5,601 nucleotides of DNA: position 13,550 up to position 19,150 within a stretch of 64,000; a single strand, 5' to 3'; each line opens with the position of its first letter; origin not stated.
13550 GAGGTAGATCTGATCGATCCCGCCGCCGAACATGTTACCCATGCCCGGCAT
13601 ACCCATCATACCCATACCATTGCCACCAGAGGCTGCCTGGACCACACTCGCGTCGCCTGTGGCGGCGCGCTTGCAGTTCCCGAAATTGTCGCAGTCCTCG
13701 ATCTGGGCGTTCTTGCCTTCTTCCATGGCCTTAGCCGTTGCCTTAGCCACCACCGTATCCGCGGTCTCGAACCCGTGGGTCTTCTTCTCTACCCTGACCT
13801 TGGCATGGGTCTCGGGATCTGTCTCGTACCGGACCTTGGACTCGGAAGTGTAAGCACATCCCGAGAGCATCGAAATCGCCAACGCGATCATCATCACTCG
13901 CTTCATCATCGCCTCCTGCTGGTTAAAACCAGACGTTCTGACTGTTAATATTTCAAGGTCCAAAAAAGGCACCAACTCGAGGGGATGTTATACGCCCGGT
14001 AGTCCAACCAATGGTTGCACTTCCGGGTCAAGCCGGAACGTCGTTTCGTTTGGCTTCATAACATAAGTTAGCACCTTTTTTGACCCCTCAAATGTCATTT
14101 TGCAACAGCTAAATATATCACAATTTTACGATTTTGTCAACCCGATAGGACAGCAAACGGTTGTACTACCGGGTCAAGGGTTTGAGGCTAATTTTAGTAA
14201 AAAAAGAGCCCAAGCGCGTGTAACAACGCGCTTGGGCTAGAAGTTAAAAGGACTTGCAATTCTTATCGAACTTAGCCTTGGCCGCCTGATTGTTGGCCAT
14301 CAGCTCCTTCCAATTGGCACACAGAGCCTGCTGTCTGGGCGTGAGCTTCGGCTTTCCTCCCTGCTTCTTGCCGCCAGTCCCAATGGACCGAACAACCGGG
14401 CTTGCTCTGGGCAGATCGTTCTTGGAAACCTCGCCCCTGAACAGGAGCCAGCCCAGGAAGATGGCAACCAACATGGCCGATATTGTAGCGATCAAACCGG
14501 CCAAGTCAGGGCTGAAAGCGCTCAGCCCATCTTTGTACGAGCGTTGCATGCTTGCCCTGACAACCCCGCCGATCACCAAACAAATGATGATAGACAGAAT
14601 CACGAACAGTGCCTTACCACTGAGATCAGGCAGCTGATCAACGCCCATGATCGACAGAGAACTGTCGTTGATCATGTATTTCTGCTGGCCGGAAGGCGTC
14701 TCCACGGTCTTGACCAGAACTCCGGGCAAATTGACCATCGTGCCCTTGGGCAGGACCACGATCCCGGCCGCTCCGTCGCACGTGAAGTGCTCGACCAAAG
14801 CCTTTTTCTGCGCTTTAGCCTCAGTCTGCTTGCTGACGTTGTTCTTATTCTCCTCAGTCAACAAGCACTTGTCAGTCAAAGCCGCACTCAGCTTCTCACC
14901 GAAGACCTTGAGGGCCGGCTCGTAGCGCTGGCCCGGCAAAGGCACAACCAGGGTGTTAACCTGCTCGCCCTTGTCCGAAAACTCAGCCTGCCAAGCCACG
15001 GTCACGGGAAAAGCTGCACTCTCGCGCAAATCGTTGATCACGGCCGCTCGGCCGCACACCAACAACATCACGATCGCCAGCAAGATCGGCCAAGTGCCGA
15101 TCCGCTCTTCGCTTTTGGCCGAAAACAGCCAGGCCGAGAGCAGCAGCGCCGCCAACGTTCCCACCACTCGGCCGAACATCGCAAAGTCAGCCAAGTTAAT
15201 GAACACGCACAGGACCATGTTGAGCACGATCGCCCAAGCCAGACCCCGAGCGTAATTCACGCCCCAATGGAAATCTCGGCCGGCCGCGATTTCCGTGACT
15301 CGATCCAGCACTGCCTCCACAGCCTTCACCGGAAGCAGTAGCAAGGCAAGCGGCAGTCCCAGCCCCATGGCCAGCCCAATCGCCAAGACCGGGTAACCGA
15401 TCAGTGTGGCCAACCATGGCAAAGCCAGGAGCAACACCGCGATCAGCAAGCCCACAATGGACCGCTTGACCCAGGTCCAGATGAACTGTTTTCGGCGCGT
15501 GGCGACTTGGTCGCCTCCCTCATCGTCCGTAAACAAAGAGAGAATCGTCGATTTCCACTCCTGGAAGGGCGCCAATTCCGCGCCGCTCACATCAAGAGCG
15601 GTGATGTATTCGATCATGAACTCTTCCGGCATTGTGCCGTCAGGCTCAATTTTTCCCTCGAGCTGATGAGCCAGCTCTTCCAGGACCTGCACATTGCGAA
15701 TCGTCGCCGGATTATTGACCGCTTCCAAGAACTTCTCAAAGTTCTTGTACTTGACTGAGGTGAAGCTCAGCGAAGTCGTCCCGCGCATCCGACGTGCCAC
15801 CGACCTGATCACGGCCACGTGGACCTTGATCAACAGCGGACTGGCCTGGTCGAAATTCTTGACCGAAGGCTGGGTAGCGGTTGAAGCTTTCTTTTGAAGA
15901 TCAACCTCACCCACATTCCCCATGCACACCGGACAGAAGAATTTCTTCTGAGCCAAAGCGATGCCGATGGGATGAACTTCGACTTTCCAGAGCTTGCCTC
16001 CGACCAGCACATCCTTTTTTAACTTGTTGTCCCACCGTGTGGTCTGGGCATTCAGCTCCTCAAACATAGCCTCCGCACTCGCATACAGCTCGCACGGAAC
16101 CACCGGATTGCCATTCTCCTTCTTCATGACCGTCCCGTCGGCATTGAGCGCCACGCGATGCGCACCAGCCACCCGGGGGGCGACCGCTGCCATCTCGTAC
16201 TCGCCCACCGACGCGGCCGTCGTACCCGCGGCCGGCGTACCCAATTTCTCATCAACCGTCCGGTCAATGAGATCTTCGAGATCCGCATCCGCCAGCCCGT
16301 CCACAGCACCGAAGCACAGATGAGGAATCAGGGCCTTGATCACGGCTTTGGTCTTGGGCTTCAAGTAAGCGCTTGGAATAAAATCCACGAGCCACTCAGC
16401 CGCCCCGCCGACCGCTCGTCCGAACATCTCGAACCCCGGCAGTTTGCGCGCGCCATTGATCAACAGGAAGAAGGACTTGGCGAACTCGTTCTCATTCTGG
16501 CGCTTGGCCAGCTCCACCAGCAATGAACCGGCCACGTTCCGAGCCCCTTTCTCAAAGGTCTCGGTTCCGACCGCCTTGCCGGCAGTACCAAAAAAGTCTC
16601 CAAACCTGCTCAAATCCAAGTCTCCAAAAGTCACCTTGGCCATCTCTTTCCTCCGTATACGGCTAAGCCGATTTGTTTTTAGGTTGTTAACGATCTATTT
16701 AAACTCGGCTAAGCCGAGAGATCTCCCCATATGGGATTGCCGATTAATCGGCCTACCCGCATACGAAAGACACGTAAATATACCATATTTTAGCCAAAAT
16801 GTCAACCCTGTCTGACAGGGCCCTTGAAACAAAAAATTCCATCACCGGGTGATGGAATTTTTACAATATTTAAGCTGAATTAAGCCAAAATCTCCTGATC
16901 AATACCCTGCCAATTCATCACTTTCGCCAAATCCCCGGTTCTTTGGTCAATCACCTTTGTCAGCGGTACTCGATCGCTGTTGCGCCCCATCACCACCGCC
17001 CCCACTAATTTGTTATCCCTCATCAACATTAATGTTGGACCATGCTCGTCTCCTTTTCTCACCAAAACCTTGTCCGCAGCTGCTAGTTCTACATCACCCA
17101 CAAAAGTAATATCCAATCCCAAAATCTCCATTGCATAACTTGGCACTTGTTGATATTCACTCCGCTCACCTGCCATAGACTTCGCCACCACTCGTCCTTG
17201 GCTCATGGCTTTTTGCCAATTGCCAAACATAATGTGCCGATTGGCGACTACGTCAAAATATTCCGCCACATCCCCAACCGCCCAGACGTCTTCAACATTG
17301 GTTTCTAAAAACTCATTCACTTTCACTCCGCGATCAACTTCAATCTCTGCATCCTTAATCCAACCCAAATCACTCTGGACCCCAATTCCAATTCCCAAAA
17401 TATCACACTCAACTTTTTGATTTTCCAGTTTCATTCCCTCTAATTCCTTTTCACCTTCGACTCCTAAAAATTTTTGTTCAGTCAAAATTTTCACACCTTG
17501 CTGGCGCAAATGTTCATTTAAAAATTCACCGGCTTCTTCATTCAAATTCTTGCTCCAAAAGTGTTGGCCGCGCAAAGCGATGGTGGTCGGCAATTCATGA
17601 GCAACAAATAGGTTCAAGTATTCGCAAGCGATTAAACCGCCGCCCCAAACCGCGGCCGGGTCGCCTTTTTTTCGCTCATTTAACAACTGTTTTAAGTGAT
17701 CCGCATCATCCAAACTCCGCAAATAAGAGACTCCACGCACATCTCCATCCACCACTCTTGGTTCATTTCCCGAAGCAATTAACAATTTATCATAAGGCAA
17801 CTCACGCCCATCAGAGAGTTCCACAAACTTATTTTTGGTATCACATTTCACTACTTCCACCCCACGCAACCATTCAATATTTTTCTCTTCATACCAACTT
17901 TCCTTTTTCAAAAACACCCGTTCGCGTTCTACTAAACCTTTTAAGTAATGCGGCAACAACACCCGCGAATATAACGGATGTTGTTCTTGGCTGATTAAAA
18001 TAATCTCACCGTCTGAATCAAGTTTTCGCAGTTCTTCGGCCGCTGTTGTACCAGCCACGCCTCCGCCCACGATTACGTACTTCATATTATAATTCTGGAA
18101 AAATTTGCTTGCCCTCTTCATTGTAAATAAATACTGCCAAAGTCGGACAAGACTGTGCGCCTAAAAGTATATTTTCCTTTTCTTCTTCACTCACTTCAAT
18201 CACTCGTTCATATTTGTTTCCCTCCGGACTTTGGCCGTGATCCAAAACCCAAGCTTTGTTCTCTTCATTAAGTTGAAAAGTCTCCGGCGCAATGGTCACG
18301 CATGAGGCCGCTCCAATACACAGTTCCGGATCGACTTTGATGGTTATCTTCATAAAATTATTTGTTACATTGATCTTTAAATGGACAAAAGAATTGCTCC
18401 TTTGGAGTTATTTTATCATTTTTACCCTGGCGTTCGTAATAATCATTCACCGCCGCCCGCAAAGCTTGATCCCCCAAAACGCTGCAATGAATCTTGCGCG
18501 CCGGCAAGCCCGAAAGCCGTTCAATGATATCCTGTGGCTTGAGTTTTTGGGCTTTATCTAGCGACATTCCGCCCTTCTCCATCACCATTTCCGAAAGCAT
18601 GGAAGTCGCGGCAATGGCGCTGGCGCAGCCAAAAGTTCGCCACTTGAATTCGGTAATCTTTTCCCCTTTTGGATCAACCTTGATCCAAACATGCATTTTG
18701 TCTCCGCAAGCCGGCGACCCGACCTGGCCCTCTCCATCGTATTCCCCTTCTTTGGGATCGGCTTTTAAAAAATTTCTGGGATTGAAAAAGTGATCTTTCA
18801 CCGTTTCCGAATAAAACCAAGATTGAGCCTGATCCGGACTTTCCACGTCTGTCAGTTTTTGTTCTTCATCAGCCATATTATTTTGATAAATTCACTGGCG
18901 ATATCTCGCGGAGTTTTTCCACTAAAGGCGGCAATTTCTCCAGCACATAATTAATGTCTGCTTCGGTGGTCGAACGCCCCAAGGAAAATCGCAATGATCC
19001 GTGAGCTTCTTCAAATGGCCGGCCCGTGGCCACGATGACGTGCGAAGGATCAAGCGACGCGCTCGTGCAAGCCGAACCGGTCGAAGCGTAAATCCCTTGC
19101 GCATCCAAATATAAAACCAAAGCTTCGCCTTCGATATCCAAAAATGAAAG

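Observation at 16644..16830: Palindrome-dense promoter/leader of the 799-aa gene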

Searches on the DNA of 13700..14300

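Call 106: search_rna_families(source=window, start=13700, end=14300, threshold=evalue, max_evalue=1)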
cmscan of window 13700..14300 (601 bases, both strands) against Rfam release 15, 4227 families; matches with E-value up to 1: 2.
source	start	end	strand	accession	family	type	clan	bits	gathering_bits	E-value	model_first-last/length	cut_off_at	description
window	14189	14249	-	RF01076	RF_site2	Cis-reg; frameshift_element;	-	23.1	70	0.1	1-72/72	no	Polymerase ribosomal frameshift site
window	14200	14258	-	RF02399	NsiR1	Gene; sRNA;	-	21.5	39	0.076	1-60/60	no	Nitrogen stress-induced RNA 1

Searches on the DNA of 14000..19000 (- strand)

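Call 3: search_rna_families(source=window, start=14000, end=19000, threshold=evalue, max_evalue=10, show_alignments=3)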
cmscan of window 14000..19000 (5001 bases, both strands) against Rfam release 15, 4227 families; matches with E-value up to 10: 4.
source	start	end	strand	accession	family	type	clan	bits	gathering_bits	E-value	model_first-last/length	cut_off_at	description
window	14200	14258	-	RF02399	NsiR1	Gene; sRNA;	-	21.5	39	0.63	1-60/60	no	Nitrogen stress-induced RNA 1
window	16831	16863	-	RF03585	mir-3938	Gene; miRNA;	-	19.6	94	2.5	1-88/88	no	mir-3938 microRNA precursor family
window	14193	14357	-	RF00557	L10_leader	Cis-reg; leader;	-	18.8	44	8.7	1-138/138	no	Ribosomal protein L10 leader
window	16847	16896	+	RF01613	ceN109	Gene; snRNA; snoRNA; CD-box;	-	17.3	52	3.8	1-67/67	no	Nematode snoRNA ceN109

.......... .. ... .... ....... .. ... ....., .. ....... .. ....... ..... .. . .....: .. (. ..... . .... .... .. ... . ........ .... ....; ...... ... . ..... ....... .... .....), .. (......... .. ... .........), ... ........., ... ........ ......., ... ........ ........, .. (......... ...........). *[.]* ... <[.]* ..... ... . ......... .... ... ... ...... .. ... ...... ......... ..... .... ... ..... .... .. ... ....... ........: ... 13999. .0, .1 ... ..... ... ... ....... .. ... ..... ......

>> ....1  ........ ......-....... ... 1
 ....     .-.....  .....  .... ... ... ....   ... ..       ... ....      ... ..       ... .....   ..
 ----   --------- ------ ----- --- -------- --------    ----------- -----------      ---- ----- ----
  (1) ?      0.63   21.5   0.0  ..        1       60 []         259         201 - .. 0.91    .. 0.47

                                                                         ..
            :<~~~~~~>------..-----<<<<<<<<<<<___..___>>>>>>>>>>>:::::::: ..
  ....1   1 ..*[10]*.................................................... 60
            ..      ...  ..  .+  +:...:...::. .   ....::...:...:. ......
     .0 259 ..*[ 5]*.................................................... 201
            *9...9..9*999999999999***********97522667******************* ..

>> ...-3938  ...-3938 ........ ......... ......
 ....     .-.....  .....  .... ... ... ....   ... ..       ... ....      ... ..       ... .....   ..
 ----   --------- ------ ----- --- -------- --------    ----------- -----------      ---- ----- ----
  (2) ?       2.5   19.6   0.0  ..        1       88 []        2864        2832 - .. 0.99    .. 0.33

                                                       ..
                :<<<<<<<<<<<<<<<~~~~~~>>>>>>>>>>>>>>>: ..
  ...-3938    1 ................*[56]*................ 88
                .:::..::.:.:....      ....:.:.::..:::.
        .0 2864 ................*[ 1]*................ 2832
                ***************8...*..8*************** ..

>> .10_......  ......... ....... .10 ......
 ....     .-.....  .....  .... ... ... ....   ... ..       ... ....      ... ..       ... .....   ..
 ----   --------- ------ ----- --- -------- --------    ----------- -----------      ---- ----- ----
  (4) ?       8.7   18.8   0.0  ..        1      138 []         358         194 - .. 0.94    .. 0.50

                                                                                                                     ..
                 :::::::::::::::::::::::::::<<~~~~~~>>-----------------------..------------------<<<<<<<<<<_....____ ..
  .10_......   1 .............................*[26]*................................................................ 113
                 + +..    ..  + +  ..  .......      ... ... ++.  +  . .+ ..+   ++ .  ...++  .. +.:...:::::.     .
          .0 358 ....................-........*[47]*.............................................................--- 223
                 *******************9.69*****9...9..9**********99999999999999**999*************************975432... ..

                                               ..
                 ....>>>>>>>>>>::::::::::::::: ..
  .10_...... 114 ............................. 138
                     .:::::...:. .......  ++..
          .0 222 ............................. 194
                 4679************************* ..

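Call 76: build_rna_model(alignment_id=A5)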
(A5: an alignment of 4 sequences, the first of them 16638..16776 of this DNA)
Model R1 built from alignment A5 (4 sequences, 196 columns); structure: RNAalifold consensus.
model positions 155; base pairs 33; branch points 1; effective number of sequences 1.41; information 0.591 bits per position. Calibrated on 0.2 Mb of random sequence (short: E-values are rough).
structure used (alignment columns):
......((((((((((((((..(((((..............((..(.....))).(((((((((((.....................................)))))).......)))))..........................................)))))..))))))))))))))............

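Call 77: search_with_rna_model(model_id=R1, sources=[window, L001, L002, L003, L005, L006, L010, L011, L012, L013, L014, L015, L016, L017, L018], max_evalue=10)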
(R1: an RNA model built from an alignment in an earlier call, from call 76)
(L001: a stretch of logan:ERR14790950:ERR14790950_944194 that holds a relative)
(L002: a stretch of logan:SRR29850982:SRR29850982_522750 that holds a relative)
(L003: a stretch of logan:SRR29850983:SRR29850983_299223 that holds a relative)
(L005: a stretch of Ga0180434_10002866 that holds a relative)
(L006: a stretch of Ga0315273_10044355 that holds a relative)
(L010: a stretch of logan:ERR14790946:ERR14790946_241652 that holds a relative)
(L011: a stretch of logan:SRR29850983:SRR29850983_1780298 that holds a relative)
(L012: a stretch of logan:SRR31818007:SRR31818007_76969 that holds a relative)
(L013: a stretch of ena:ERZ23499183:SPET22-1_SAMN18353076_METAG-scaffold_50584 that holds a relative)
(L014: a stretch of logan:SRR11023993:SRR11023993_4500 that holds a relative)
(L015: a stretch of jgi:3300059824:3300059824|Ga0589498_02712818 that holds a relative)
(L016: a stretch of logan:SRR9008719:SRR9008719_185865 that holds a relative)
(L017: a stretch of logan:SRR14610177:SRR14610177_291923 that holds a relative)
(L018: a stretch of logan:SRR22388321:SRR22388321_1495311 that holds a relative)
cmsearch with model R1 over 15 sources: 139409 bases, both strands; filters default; matches with E-value up to 10: 12.
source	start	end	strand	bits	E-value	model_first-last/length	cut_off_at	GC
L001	831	992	+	154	4.8e-37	1-155/155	no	0.46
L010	1524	1685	+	154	4.8e-37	1-155/155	no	0.46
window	16637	16776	-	151.2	2.5e-36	1-155/155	no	0.46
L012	7310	7451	+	149.6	6.6e-36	1-155/155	no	0.48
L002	3283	3462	+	144.7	1.2e-34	1-155/155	no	0.47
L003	1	153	+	101.2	1.2e-23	28-155/155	5'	0.48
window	16643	16782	+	22.3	0.0012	1-155/155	no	0.44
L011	2135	2162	+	20.7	0.0029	1-28/155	3'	0.39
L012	7304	7446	-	20.7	0.0029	1-155/155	no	0.45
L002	3277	3456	-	17.1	0.025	1-155/155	no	0.44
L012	5231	5346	+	11.2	0.75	1-155/155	no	0.37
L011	2129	2162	-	7.6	6.4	122-155/155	5'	0.32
